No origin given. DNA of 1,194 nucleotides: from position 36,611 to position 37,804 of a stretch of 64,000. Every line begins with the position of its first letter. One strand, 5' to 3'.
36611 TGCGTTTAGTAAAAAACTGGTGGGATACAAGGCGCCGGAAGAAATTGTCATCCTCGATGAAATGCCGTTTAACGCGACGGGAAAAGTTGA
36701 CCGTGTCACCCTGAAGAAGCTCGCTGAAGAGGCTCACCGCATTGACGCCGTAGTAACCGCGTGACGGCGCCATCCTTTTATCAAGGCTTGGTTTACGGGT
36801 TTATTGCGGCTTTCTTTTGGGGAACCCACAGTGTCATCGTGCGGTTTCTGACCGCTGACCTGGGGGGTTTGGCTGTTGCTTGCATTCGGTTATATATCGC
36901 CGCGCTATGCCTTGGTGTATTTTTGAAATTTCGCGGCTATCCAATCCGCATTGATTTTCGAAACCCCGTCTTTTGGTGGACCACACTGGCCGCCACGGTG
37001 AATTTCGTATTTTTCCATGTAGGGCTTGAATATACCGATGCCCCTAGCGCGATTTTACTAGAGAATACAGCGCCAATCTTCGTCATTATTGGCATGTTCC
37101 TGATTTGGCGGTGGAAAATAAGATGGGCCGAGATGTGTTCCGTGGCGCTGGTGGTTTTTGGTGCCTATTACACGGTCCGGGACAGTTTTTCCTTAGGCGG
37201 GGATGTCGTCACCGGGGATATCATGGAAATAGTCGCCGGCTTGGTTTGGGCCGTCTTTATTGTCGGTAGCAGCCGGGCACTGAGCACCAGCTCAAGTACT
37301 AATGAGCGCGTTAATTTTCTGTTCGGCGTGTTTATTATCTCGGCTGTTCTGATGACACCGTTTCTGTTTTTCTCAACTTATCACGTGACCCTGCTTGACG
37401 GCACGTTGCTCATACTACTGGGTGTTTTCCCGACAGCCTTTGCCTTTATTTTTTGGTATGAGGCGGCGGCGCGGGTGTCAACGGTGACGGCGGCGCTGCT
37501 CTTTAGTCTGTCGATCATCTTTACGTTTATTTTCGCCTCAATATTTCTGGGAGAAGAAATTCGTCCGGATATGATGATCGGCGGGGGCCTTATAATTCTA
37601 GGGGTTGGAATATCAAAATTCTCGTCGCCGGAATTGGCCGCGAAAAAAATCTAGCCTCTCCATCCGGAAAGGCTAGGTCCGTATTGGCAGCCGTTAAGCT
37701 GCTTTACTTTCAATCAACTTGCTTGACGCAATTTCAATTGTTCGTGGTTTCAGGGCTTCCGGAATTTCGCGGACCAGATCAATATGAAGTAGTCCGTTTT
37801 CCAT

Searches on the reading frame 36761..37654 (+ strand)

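Call 33: search_protein_families(library=pfam, proteins=[window:36761-37654:+], max_evalue=0.001)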
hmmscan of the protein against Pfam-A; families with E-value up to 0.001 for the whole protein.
window:36761-37654:+ (297 aa): 1 family
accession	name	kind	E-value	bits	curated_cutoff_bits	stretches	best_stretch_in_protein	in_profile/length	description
PF00892.27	EamA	-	1.1e-33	116.8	28.2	2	151-283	2-131/135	EamA-like transporter family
